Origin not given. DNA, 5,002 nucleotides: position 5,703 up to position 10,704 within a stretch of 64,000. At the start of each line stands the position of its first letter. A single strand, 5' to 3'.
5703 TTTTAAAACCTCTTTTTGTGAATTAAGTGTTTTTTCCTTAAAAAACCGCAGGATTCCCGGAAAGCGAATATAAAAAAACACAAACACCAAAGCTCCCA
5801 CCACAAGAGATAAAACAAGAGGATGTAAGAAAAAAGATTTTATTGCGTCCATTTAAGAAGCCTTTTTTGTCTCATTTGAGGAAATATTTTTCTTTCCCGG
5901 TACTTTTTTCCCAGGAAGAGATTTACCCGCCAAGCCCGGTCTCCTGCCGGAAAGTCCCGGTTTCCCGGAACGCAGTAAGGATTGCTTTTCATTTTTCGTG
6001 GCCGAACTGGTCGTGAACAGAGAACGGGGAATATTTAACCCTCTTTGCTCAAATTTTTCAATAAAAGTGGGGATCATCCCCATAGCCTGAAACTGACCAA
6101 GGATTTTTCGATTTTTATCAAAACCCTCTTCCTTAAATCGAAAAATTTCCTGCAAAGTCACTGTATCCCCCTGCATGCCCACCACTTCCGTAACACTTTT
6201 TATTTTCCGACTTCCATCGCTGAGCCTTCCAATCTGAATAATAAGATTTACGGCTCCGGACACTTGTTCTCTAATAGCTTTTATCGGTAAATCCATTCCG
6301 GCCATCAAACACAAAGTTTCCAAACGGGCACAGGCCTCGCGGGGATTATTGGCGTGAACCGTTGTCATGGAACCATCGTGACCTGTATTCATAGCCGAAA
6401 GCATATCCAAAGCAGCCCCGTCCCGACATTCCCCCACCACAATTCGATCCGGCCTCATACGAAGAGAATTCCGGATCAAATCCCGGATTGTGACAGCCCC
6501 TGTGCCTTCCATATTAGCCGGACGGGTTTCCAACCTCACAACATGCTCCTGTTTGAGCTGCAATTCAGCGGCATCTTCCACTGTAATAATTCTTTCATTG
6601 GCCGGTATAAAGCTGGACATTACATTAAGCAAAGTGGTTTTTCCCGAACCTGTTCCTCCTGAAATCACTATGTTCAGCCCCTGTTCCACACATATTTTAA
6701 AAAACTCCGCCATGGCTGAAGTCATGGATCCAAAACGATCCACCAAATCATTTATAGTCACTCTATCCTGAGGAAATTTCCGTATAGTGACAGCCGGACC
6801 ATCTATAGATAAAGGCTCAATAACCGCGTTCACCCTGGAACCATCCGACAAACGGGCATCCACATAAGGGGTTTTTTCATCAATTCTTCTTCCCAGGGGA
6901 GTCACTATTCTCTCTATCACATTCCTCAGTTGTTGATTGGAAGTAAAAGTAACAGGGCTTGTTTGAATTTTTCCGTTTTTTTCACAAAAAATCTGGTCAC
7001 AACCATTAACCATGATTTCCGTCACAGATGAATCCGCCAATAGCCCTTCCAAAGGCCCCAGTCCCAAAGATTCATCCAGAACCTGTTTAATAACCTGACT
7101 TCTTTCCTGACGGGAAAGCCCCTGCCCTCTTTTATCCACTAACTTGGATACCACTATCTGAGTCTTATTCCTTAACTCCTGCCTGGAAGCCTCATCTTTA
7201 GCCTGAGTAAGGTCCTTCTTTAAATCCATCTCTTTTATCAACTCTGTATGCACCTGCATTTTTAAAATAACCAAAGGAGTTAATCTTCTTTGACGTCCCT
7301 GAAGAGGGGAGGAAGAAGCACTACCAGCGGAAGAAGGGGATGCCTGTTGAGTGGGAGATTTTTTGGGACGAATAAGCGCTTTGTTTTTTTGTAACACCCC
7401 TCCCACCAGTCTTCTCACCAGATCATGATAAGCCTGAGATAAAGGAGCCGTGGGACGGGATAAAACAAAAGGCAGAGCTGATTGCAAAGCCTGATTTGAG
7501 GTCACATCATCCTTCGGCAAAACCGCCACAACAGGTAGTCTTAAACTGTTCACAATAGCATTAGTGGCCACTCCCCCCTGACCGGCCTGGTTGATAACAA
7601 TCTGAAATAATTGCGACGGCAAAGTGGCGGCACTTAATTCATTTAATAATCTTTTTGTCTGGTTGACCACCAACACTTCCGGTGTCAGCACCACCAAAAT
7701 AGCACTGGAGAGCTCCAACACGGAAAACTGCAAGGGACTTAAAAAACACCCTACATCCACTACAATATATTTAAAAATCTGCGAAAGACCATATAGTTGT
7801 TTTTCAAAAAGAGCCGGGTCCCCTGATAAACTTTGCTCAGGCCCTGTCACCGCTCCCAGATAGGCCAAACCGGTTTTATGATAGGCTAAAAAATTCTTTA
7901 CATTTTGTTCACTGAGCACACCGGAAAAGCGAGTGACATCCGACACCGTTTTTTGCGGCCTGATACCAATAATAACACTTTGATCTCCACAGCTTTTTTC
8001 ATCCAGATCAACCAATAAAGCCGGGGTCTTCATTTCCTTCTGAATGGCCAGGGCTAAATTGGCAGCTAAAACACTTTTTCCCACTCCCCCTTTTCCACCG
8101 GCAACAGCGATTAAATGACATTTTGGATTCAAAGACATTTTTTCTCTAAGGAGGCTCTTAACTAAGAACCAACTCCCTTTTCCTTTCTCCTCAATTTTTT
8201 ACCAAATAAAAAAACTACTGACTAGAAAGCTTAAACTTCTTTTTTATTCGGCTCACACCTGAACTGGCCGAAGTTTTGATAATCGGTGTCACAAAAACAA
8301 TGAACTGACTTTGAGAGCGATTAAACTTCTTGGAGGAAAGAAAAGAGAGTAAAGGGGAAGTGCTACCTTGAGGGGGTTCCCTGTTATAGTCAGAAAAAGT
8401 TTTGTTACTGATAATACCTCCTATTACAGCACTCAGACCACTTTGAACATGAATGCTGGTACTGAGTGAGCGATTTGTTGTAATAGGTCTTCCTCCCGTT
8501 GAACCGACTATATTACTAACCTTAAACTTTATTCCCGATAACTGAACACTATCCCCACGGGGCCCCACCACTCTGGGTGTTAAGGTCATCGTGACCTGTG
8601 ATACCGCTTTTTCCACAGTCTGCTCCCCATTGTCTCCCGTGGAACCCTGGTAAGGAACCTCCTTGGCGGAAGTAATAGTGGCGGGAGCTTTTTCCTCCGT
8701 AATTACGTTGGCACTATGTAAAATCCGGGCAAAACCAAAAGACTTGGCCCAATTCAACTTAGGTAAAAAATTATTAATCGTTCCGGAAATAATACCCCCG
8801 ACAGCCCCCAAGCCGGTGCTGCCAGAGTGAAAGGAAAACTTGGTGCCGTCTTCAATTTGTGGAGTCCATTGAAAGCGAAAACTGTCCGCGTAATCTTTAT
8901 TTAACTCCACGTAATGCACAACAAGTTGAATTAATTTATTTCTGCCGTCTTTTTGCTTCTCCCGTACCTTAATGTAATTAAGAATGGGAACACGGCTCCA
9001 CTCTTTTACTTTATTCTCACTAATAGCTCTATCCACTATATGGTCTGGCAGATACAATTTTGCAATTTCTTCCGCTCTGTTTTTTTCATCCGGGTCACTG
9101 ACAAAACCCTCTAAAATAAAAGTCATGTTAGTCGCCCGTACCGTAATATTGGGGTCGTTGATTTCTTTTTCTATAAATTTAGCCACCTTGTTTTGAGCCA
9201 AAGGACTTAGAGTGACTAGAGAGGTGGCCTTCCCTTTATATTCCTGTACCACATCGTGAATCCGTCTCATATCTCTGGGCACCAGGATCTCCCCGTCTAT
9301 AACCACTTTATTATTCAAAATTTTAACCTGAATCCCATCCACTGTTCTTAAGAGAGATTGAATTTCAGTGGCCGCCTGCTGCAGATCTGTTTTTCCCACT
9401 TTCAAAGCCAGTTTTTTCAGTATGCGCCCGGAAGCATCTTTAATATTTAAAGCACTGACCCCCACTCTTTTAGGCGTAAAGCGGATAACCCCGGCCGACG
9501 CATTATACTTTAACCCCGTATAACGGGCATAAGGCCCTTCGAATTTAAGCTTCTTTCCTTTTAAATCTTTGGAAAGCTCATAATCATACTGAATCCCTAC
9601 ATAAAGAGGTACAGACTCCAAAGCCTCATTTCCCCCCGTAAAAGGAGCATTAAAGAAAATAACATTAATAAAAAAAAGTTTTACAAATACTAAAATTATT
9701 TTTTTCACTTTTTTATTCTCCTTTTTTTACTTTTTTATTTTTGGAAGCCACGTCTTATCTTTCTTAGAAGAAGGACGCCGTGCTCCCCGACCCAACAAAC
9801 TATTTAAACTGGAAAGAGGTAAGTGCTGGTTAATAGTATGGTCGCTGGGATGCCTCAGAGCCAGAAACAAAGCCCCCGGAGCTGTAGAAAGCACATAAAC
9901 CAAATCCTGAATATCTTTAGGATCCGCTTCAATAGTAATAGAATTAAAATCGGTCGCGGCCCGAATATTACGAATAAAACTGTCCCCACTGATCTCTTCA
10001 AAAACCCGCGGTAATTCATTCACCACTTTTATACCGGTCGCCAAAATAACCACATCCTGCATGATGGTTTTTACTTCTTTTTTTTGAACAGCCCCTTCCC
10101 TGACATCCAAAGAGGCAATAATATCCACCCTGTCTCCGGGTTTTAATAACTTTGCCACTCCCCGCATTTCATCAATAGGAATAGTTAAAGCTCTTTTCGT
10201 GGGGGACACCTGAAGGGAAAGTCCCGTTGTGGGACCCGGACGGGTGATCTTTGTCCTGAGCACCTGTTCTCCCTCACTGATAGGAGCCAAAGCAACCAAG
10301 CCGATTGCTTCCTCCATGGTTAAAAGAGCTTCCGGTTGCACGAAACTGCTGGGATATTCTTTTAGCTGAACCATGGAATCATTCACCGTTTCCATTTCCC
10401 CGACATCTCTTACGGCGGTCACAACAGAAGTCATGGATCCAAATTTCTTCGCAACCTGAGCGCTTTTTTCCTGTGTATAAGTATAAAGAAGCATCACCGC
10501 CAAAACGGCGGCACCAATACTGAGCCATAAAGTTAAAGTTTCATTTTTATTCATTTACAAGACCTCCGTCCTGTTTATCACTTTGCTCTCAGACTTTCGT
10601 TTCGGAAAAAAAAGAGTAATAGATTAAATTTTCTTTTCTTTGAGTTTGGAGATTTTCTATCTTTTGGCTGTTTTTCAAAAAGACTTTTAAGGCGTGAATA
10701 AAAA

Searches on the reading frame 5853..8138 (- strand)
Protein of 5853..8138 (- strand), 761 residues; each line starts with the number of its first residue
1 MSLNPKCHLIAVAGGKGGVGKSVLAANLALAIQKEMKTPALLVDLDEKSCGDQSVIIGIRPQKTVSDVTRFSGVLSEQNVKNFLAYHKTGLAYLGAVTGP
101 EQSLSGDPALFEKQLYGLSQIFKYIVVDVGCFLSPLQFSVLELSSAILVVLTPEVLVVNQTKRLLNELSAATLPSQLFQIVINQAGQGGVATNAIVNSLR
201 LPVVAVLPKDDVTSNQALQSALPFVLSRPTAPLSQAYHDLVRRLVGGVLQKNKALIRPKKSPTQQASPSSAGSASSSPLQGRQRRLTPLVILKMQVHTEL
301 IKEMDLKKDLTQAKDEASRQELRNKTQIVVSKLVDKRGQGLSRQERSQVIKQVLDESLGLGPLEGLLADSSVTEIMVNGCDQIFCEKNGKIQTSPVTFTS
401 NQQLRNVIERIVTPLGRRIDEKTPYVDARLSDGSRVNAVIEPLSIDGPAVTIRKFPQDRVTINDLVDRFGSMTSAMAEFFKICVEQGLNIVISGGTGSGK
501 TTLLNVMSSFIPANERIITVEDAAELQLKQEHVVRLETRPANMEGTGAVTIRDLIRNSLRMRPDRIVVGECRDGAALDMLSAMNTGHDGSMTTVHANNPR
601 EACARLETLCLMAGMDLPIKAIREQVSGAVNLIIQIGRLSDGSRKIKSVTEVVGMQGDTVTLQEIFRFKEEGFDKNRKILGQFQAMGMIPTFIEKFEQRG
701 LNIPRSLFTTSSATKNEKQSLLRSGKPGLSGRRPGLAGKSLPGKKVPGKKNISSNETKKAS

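Call 6: search_protein_families(library=ncbifam, proteins=[window:5853-8138:-], max_evalue=0.1)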
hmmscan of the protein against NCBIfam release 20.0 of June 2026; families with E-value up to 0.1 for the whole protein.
window:5853-8138:- (761 aa): 103 families (the best 25 are shown)
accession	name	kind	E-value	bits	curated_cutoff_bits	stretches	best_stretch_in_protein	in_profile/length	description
TIGR03819.1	heli_sec_ATPase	hypoth_equivalog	5.7e-99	331.5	373.15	1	314-650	6-339/340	TadA family conjugal transfer-associated ATPase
TIGR02788.1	VirB11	equivalog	2.2e-65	220.7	249.95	2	474-649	131-306/308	P-type DNA transfer ATPase VirB11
TIGR02782.1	TrbB_P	equivalog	8.1e-61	205.9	304.55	1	364-656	15-297/303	P-type conjugative transfer ATPase TrbB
NF058587.1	archaellum_moto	equivalog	2.3e-58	198.3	550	1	306-669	92-452/527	archaellum flagellar ATPase motor FlaI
NF010475.0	PRK13900.1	equivalog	4.1e-52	177.3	389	2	475-649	148-322/333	type IV secretion system ATPase VirB11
NF010469.0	PRK13894.1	subfamily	9.2e-51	173.1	508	1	351-657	16-312/320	conjugal transfer ATPase TrbB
NF010407.0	PRK13833.1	subfamily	5e-50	170.7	499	1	354-660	14-308/323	conjugal transfer protein TrbB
NF053672.1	bindosome_BasE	exception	1.2e-37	129.8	1000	1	396-670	179-443/512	bindosome assembly system ATPase subunit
NF010425.0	PRK13851.1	equivalog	7.2e-36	123.7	461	1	476-636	151-312/344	type IV secretion system protein VirB11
TIGR01969.1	minD_arch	subfamily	1.1e-19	70.6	201.75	1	9-257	2-240/251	cell division ATPase MinD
NF041000.1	ATPase_ComGA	equivalog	1.5e-18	66.8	300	1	476-611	117-247/267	competence type IV pilus ATPase ComGA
TIGR03815.1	CpaE_hom_Actino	equivalog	1.9e-17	63.4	154.45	1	7-241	111-337/340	septum site-determining protein Ssd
TIGR01420.1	pilT_fam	subfamily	1.8e-16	60.3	319.1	1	369-608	11-241/343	PilT/PilU family type 4a pilus ATPase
TIGR01968.1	minD_bact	equivalog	5.8e-14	52.1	212.9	1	9-248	3-240/261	septum site-determining protein MinD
TIGR02533.1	type_II_gspE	equivalog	6.5e-13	48.2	630.25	1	467-608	223-358/486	type II secretion system ATPase GspE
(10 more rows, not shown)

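Call 11: find_related_loci(query=window:5853-8138:-, collection=genome_contigs, flank=10000)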
Query window:5853-8138:- (761 aa) in genome_contigs; peptide patterns used: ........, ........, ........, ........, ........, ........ (x = any residue, [..] = any of these).
600 stretches matched a pattern (row limit reached: there are more); 599 encode a relative of the query (tblastn E <= 1e-3); the best 80 are kept; 80 distinct loci.
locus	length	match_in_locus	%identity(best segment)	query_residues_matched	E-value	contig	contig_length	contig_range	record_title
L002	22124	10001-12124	63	1-711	0e+0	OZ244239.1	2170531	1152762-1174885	MAG: Bdellovibrionales bacterium isolate ac719e0f-63d0-4f99-808b-f8d6c9834670 genome assembly, chromosome: 1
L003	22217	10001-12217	58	1-746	0e+0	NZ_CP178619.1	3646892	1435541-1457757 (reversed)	Bdellovibrio sp. HCB288 chromosome, complete genome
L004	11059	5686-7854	50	6-711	0e+0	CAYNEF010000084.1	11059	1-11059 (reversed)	MAG TPA_asm: uncultured Pseudobdellovibrionaceae bacterium isolate SRP278252_co1_294 genome assembly, contig: NODE_10677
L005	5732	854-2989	50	8-710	0e+0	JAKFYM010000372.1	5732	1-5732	MAG: Bdellovibrionales bacterium isolate ND5_Bin_65 ND5_0016777, whole genome shotgun sequence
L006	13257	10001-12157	49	8-711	0e+0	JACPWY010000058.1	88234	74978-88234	MAG: Deltaproteobacteria bacterium isolate NC_groundwater_823_Pr1_B-0.1um_55_34 Montesol18_Bp1_scaffold_1371387, whole g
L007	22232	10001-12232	42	6-711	9e-177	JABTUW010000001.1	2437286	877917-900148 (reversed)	MAG: Anaerolineales bacterium isolate H5_CFX7 seq001, whole genome shotgun sequence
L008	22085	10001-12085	42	2-717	5e-168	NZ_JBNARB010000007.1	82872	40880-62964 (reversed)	MAG: Thermovenabulum sp. isolate Kamch4316-2DMB-04 bin21.fa-7, whole genome shotgun sequence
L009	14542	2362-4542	40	4-717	3e-167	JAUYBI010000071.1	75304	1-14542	MAG: Candidatus Omnitrophota bacterium isolate C19_metabat.bin.11_sub C19_k141_9785, whole genome shotgun sequence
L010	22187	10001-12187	42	9-708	7e-166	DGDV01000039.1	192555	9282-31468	MAG TPA_asm: Firmicutes bacterium UBA3943 UBA3943_contig_1068, whole genome shotgun sequence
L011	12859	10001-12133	39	10-709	1e-165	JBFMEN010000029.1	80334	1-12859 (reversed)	MAG: Candidatus Omnitrophota bacterium isolate MAG246 MAG246_29, whole genome shotgun sequence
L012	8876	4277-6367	40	6-709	1e-165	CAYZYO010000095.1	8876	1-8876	MAG TPA_asm: uncultured Syntrophomonadaceae bacterium isolate SRP241341_co1_255 genome assembly, contig: NODE_8052_lengt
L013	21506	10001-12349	40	8-747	2e-165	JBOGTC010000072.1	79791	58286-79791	MAG: Candidatus Limnocylindria bacterium isolate M3-S_metawrap_bin.244 k127_1003874, whole genome shotgun sequence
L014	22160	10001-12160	40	9-709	5e-165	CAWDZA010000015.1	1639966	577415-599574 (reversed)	MAG: uncultured Chloroflexia bacterium isolate MFD05674.bin.1.26 genome assembly, contig: contig_27382, whole genome sho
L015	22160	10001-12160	41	6-711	4e-165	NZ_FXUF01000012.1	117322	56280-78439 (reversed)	Anoxynatronum buryatiense strain Su22 Ga0139014_112, whole genome shotgun sequence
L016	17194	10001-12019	41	8-708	9e-165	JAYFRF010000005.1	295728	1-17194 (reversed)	MAG: Clostridiaceae bacterium isolate CA_7 c_CA_000000023926, whole genome shotgun sequence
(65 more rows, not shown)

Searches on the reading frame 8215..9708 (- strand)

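Call 6: search_protein_families(library=ncbifam, proteins=[window:8215-9708:-], max_evalue=0.1)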
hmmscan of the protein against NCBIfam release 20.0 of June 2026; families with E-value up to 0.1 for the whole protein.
window:8215-9708:- (497 aa): 8 families
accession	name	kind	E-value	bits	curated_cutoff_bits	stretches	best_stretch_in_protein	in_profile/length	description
TIGR02515.1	IV_pilus_PilQ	subfamily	1.4e-12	47.3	284.35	1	318-477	265-426/428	type IV pilus secretin PilQ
TIGR02517.1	type_II_gspD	equivalog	4.8e-11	41.9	351.35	1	302-477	405-589/600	type II secretion system secretin GspD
NF007851.2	PRK10560.1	exception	3.3e-09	36.1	598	1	328-477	258-408/412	DNA uptake porin HofQ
TIGR02516.1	type_III_yscC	equivalog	5e-09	35.2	238.45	1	252-466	228-448/463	type III secretion system outer membrane ring subunit SctC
NF010083.0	PRK13568.1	equivalog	5.8e-08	31.9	554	1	329-476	267-415/419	DNA uptake porin HofQ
NF011873.0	PRK15346.1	equivalog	4e-06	25.8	524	1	251-472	264-487/499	EscC/YscC/HrcC family type III secretion system outer membrane ring protein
TIGR02519.1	pilus_MshL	equivalog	1.2e-05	24.5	250.2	1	371-473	175-285/290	pilus (MSHA type) biogenesis protein MshL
NF008666.0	PRK11667.1-4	equivalog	0.006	16.7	201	1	68-130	61-124/153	hypothetical protein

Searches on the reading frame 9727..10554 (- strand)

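Call 4: search_protein_families(library=pfam, proteins=[window:9727-10554:-], max_evalue=1)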
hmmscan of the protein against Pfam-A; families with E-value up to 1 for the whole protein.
window:9727-10554:- (275 aa): 3 families
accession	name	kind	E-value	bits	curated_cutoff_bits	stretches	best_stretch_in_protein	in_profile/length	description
PF16976.10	RcpC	-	2.4e-17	63.3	28.8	1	111-234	2-114/114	Flp pilus assembly protein RcpC/CpaB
PF08666.17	SAF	-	5.9e-06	27.2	21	1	44-99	3-58/63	SAF domain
PF13144.11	ChapFlgA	-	0.00087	19.8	23.8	1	43-105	2-62/122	Chaperone for flagella basal body P-ring formation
